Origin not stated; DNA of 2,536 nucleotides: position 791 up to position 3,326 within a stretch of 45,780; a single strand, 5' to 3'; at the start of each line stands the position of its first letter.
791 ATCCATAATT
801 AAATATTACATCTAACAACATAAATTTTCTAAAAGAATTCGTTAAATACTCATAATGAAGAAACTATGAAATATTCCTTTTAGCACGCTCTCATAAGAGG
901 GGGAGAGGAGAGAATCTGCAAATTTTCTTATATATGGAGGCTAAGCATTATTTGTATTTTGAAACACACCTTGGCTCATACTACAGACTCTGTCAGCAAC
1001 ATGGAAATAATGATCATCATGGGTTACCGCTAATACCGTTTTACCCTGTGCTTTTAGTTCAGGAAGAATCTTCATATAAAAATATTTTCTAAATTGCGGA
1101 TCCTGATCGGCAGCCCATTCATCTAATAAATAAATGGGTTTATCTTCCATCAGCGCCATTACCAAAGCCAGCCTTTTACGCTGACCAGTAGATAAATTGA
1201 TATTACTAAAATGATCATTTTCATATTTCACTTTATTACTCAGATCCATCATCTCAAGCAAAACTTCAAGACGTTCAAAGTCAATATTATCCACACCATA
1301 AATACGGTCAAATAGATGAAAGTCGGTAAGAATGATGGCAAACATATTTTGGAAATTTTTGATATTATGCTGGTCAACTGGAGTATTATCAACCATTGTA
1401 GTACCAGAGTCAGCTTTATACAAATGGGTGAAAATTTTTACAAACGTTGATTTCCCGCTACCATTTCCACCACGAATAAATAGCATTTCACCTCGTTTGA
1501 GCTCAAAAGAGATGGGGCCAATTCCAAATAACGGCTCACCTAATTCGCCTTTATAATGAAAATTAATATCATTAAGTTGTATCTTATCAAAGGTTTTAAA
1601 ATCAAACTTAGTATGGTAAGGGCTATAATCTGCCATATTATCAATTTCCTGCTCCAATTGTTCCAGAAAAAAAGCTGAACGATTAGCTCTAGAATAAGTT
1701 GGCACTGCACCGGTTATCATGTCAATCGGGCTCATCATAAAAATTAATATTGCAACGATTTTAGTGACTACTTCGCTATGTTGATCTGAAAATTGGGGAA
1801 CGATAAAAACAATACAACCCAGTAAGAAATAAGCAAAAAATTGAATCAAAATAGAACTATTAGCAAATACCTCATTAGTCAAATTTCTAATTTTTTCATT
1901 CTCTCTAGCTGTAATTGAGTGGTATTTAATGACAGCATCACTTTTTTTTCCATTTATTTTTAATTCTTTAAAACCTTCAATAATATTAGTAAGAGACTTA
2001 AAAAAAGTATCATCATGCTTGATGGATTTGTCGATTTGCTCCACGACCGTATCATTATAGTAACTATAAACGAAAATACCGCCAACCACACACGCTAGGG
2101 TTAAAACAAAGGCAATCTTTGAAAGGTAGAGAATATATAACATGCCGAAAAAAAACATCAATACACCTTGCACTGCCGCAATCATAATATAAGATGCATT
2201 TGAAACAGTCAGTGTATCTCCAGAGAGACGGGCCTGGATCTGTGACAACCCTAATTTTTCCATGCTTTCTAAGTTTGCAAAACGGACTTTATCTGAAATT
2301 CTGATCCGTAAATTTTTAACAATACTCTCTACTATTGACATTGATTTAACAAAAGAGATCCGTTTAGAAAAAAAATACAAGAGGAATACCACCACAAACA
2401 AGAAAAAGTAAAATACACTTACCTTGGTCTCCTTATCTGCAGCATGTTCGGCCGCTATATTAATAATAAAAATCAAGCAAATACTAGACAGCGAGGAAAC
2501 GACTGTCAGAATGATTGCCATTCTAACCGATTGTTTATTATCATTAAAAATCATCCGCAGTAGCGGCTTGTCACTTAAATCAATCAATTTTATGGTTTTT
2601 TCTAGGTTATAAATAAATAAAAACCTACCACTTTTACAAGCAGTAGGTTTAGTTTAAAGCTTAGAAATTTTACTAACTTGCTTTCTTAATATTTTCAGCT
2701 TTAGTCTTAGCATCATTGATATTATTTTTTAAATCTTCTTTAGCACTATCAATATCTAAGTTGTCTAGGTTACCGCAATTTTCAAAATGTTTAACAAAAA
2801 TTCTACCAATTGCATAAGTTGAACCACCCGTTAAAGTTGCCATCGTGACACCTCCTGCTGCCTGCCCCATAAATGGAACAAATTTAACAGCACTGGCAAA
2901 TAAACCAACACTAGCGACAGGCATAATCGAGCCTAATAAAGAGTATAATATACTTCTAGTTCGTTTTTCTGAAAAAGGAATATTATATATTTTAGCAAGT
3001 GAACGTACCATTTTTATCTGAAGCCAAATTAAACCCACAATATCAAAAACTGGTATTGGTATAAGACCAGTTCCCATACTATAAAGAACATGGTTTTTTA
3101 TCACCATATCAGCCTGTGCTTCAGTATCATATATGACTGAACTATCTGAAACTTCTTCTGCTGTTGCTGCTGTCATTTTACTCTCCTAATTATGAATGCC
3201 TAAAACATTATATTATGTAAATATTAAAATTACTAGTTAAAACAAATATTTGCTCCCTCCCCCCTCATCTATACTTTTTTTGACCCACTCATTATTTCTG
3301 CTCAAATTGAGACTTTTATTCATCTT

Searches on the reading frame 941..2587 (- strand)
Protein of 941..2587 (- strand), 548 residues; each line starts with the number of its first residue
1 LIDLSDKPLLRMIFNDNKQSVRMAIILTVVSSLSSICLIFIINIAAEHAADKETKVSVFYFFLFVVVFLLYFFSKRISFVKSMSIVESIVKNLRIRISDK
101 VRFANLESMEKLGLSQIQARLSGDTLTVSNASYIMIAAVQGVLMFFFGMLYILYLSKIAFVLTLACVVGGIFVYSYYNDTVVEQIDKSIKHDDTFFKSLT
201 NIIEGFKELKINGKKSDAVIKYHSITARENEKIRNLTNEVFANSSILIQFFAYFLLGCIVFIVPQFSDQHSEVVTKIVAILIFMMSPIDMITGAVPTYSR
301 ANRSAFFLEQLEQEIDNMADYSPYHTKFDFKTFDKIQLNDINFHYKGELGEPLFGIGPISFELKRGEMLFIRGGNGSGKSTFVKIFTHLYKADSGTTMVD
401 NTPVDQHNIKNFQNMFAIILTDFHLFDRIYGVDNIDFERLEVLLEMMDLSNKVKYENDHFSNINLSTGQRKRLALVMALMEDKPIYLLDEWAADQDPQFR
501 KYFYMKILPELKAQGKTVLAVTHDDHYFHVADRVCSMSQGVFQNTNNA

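Call 68: search_protein_families(library=pfam, proteins=[window:941-2587:-], max_evalue=0.001)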
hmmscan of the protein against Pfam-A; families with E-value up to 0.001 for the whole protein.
window:941-2587:- (548 aa): 4 families
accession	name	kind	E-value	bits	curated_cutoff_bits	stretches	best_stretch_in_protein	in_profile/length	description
PF00005.33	ABC_tran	-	3.8e-26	92.7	25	1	358-492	3-136/137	ABC transporter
PF00664.28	ABC_membrane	-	2.9e-11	44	28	1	23-285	7-268/274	ABC transporter transmembrane region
PF02463.25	SMC_N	-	4.3e-08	33.3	40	1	383-539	97-213/220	RecF/RecN/SMC N terminal domain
PF13304.12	AAA_21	-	4e-05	24.3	27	0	371-389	4-22/304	AAA domain, putative AbiEii toxin, Type IV TA system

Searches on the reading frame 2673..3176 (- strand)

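Call 68: search_protein_families(library=pfam, proteins=[window:2673-3176:-], max_evalue=0.001)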
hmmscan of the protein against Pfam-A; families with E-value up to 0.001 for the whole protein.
window:2673-3176:- (167 aa): 1 family
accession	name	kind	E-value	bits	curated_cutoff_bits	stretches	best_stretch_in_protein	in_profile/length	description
PF05128.17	DUF697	-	1.5e-12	48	27.7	1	4-146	4-150/162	Domain of unknown function (DUF697)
